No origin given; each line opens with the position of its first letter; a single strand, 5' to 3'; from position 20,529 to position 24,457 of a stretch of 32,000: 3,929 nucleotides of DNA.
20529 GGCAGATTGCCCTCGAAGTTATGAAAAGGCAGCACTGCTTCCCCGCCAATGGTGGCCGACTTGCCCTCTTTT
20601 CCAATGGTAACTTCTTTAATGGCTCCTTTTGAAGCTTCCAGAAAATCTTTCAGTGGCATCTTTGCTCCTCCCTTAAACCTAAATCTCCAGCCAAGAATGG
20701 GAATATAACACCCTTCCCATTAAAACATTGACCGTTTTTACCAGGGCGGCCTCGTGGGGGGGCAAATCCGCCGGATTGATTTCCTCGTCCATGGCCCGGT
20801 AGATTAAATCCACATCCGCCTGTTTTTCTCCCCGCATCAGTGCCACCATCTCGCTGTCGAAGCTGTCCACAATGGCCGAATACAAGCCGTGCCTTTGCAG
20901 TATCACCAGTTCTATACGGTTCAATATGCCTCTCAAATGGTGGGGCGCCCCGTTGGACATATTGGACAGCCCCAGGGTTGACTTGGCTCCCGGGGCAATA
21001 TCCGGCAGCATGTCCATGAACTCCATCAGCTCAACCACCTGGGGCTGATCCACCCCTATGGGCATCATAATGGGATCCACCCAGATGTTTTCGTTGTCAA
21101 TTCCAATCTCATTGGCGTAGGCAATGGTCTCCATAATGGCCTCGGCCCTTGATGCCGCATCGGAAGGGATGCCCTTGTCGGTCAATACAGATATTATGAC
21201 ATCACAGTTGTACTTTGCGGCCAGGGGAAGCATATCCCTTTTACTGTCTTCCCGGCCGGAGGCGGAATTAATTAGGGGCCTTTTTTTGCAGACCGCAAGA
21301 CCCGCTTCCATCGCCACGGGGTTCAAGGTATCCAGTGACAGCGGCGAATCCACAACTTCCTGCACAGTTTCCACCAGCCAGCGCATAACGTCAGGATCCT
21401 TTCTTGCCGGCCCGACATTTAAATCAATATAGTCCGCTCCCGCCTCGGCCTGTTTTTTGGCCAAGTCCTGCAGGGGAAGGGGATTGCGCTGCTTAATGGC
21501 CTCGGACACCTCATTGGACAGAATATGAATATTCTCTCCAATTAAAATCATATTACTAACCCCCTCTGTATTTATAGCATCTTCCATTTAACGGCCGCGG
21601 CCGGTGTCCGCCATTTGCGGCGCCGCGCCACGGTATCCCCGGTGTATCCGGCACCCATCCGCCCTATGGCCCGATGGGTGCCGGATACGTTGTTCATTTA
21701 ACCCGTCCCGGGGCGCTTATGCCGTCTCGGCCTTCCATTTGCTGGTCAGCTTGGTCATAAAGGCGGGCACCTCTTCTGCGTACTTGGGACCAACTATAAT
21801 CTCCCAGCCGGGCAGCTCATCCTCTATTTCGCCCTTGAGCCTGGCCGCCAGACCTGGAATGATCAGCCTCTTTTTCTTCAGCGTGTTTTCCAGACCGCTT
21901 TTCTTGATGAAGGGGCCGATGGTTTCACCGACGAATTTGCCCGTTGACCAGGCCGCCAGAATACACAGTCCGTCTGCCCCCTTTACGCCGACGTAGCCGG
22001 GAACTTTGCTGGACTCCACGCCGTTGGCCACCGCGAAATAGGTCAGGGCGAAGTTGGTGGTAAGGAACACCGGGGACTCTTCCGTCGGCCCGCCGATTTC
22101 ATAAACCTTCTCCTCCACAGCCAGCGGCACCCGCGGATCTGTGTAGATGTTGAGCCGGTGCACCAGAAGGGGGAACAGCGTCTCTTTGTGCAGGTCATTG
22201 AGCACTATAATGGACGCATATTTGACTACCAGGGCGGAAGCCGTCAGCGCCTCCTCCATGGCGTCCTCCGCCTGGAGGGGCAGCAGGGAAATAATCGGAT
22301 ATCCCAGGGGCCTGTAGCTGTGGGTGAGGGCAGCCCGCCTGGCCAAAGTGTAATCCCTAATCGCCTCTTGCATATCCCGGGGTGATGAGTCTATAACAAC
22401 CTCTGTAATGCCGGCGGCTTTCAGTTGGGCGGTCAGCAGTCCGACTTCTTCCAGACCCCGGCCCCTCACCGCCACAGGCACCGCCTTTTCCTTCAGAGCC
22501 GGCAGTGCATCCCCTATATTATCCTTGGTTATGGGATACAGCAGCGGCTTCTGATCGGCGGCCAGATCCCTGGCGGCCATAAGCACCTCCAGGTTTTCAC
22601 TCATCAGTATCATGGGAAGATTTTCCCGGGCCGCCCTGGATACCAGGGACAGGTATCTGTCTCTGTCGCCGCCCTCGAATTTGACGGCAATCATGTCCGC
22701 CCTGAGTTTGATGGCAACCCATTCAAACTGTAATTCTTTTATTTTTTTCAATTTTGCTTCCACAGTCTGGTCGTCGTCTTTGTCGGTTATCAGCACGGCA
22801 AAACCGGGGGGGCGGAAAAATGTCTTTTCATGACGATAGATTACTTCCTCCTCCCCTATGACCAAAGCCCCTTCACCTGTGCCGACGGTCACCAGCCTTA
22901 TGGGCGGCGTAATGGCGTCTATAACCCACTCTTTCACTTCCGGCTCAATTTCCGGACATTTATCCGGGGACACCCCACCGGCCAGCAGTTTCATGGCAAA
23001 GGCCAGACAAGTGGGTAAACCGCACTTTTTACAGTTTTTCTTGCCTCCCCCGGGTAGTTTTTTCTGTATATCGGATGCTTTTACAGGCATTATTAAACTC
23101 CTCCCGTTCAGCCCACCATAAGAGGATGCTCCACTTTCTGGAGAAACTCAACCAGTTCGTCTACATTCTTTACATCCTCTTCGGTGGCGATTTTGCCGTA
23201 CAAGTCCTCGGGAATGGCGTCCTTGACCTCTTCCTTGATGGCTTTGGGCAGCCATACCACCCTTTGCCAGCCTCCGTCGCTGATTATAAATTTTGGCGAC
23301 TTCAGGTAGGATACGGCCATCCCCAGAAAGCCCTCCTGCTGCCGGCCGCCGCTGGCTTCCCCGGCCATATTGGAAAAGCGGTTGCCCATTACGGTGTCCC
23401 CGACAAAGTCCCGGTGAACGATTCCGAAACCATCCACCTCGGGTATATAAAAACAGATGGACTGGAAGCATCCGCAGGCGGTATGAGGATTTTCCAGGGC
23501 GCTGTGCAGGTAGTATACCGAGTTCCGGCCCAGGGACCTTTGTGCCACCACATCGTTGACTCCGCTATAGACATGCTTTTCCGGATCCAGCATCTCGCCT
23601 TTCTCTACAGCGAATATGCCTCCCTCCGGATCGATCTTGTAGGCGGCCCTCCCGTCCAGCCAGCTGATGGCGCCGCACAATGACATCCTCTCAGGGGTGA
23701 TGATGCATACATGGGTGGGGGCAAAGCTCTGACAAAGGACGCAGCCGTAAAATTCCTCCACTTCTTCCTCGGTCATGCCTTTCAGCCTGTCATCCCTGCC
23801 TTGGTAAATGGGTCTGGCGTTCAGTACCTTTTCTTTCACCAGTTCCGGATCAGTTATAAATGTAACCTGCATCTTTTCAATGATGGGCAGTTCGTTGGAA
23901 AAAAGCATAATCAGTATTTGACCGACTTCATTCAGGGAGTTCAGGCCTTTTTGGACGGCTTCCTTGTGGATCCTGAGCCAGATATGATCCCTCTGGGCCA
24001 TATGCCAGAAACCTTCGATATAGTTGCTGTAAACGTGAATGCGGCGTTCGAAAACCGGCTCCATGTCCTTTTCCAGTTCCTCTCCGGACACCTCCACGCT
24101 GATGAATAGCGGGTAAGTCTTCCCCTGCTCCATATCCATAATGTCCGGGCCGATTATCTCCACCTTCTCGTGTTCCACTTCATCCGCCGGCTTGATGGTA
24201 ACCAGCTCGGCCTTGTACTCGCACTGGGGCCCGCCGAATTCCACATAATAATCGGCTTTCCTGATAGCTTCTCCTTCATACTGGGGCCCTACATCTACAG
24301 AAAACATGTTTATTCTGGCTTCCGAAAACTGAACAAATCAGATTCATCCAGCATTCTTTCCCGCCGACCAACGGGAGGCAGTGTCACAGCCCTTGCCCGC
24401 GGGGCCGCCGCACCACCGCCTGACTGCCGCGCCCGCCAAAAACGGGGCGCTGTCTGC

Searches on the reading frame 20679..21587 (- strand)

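Call 5: search_protein_families(library=pfam, proteins=[window:20679-21587:-])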
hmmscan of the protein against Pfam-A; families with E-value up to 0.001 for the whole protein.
window:20679-21587:- (302 aa): 2 families
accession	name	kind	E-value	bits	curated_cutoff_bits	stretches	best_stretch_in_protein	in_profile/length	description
PF00809.28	Pterin_bind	-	3.7e-18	66.5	25.5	1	39-239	23-242/244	Pterin binding enzyme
PF03599.22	CdhD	-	5.2e-09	35.8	24.8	1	39-137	56-153/387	CO dehydrogenase/acetyl-CoA synthase delta subunit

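Call 18: search_protein_families(library=ncbifam, proteins=[window:20679-21587:-])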
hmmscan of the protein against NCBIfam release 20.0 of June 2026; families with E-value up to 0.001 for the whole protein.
window:20679-21587:- (302 aa): 7 families
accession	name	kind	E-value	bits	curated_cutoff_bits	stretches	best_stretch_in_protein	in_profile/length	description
NF005719.0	PRK07535.1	domain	2.3e-64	217.1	259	1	13-253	1-240/268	methyltetrahydrofolate:corrinoid/iron-sulfur protein methyltransferase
NF040758.1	CODH_ACS_meth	exception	7.3e-56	189.4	370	1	12-251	3-242/261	carbon monoxide dehydrogenase/acetyl-CoA synthase methytransferase subunit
TIGR02082.1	metH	equivalog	2.9e-23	81.5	1010.85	1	4-269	334-614/1182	methionine synthase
NF007024.0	PRK09490.1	equivalog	1.2e-07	29.9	1497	1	9-213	356-572/1234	methionine synthase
NF003195.0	PRK04165.1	equivalog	3.5e-07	29.5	306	1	61-134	136-208/450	acetyl-CoA decarbonylase/synthase complex subunit gamma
TIGR01496.1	DHPS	equivalog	5e-06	26.4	162.6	1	71-174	66-174/258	dihydropteroate synthase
TIGR00284.1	TIGR00284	hypoth_equivalog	4.7e-05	22.1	256.65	1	32-177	163-292/497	dihydropteroate synthase-like protein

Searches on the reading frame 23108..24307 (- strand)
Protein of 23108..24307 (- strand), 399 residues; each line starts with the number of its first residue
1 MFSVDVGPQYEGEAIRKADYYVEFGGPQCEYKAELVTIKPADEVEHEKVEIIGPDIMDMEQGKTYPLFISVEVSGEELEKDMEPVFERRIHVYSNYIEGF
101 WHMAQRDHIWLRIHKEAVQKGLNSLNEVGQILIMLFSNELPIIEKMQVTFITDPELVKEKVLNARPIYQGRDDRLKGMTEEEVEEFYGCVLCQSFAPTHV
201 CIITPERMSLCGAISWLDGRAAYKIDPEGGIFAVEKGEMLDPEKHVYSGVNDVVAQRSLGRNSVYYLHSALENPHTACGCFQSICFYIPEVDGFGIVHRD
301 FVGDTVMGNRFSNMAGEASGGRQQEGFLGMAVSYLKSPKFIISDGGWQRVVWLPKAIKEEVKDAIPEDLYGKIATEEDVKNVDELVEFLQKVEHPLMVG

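Call 5: search_protein_families(library=pfam, proteins=[window:23108-24307:-])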
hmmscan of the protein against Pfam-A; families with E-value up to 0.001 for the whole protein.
window:23108-24307:- (399 aa): 2 families
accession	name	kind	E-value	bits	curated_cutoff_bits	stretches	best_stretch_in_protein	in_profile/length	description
PF19436.4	ACS_CODH_B_C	-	9e-81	271.5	25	1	168-397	1-239/245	ACS/CODH beta subunit C-terminal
PF03598.20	CdhC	-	1.7e-62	210.3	24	1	3-156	2-154/155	CO dehydrogenase/acetyl-CoA synthase complex beta subunit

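Call 18: search_protein_families(library=ncbifam, proteins=[window:23108-24307:-])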
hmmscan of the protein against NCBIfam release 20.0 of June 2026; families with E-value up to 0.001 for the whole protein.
window:23108-24307:- (399 aa): 4 families
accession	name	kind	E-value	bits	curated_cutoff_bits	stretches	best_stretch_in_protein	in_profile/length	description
NF003379.0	PRK04456.1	domain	1.1e-195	650.7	372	1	2-397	5-399/464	acetyl-CoA decarbonylase/synthase complex subunit beta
TIGR00316.1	cdhC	equivalog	9.1e-181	601.7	355.95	1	2-397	5-396/460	CO dehydrogenase/CO-methylating acetyl-CoA synthase complex subunit beta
NF007078.0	PRK09529.1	subfamily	6.9e-168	560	809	1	4-397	304-704/710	bifunctional acetyl-CoA decarbonylase/synthase complex subunit alpha/beta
NF040764.1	CODH_ACS_al_bet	equivalog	9.6e-160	533.1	800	1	4-397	299-699/705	acetyl-CoA decarbonylase/synthase complex subunit alpha/beta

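Call 59: find_homologous_proteins(query=window:23108-24307:-, max_evalue=1e-30)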
Query window:23108-24307:- (399 aa): 5052 proteins with E <= 1e-30 among 8000 candidates; the best 120 are listed.
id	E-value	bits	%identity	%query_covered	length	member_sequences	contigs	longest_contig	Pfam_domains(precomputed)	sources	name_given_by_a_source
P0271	1.3e-272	922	100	100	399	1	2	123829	PF19436.5,PF03598.21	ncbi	-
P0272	2.6e-243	825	88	100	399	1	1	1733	PF19436.5,PF03598.21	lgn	-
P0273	1.2e-242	823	87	100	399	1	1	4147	PF19436.5,PF03598.21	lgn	-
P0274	3.1e-242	822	87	100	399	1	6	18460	PF19436.5,PF03598.21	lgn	-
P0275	5.9e-232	788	82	100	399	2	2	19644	PF19436.5,PF03598.21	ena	-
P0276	5.4e-229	778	82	100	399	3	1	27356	PF19436.5,PF03598.21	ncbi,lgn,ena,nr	ncbi:MAG: CO dehydrogenase/CO-methylating acetyl-CoA synthase complex subunit beta [Firmicutes bacte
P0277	4.2e-224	762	81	100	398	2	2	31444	PF19436.5,PF03598.21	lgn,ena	-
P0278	1.8e-223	760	80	100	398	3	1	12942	PF19436.5,PF03598.21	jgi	-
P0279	5.1e-217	739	78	100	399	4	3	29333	PF19436.5,PF03598.21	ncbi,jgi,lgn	-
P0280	2.4e-216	736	78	100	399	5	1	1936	PF19436.5,PF03598.21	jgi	-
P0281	2.1e-209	714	73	100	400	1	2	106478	PF19436.5,PF03598.21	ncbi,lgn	-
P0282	7.0e-208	709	74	100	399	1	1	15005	PF19436.5,PF03598.21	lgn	-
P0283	2.1e-207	707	74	100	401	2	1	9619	PF19436.5,PF03598.21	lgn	-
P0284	1.7e-204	697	73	99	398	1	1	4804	PF19436.5,PF03598.21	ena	-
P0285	3.5e-204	696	73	100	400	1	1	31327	PF19436.5,PF03598.21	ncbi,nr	ncbi:MAG: CO dehydrogenase/CO-methylating acetyl-CoA synthase complex subunit beta [Desulfobacterota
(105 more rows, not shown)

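Call 60: find_encoding_contigs(protein=P0279, flank=10000, max_places=1)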
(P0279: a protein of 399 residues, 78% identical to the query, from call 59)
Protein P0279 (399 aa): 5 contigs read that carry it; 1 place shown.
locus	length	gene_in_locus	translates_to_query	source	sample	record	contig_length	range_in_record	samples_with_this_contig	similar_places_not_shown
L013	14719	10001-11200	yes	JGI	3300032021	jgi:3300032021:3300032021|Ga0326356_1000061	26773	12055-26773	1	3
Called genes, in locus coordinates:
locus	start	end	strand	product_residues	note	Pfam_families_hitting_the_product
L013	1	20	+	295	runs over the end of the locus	PF00763:THF_DHG_CYH, PF02882:THF_DHG_CYH_C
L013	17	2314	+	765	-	PF03063:Prismane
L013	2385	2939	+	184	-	PF02552:CO_dh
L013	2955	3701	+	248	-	PF01656:CbiA, PF02374:ArsA_ATPase (weak), PF06564:CBP_BcsQ (faint), PF10609:ParA (faint), PF13614:AAA_31 (faint)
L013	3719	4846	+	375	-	PF02593:DUF166, PF01257:2Fe-2S_thioredx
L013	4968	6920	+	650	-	PF01512:Complex1_51K, PF10589:NADH_4Fe-4S, PF13187:Fer4_9 (weak)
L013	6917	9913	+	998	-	PF13510:Fer2_4, PF10588:NADH-G_4Fe-4S_3, PF12838:Fer4_7, PF14697:Fer4_21 (weak), PF13510:Fer2_4, PF10588:NADH-G_4Fe-4S_3, PF04879:Molybdop_Fe4S4, PF00384:Molybdopterin, +7 more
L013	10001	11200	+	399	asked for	PF03598:CdhC, PF19436:ACS_CODH_B_C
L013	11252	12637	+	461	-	PF04060:FeS, PF03599:CdhD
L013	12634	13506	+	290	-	PF03599:CdhD, PF00809:Pterin_bind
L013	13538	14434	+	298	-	PF03599:CdhD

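Call 61: find_encoding_contigs(protein=P0281, flank=10000, max_places=1)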
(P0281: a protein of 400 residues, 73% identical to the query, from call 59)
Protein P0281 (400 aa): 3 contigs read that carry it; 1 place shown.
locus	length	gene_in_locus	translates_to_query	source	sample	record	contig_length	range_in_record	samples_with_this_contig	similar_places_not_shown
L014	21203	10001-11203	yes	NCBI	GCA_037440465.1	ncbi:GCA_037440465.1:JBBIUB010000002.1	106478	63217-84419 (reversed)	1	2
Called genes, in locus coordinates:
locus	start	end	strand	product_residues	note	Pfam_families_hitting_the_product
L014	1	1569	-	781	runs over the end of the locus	PF00488:MutS_V, PF20297:MSSS, PF01713:Smr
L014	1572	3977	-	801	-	PF01588:tRNA_bind, PF03483:B3_4, PF03484:B5, PF17759:tRNA_synthFbeta, PF03147:FDX-ACB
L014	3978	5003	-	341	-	PF02912:Phe_tRNA-synt_N, PF01409:tRNA-synt_2d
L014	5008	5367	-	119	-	PF00453:Ribosomal_L20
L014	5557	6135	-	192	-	PF05198:IF3_N, PF00707:IF3_C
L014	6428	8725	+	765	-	PF03063:Prismane, PF13534:Fer4_17 (faint), PF13484:Fer4_16 (faint), PF03063:Prismane, PF12838:Fer4_7, PF13237:Fer4_10 (weak), PF13183:Fer4_8 (weak), PF13187:Fer4_9, +1 more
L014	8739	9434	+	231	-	PF02593:DUF166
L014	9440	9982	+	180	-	PF02552:CO_dh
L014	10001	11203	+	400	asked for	PF03598:CdhC, PF19436:ACS_CODH_B_C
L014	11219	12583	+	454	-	PF04060:FeS, PF03599:CdhD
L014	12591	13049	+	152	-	PF01257:2Fe-2S_thioredx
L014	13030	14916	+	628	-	PF01512:Complex1_51K, PF10531:SLBB, PF22461:SLBB_2 (weak), PF10589:NADH_4Fe-4S, PF13237:Fer4_10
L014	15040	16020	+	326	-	PF03990:DUF348 (weak), PF07501:G5, PF06725:3D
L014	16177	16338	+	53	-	PF01165:Ribosomal_S21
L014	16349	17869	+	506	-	PF07969:Amidohydro_3, PF01979:Amidohydro_1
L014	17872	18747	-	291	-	PF00781:DAGK_cat, PF19279:YegS_C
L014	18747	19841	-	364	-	PF04015:DUF362, PF13183:Fer4_8 (faint), PF13187:Fer4_9 (faint), PF00037:Fer4 (weak), PF12797:Fer4_2 (faint), PF13237:Fer4_10 (faint), PF12837:Fer4_6 (faint), PF12838:Fer4_7 (weak)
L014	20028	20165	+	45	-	-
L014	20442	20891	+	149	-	-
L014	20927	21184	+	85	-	-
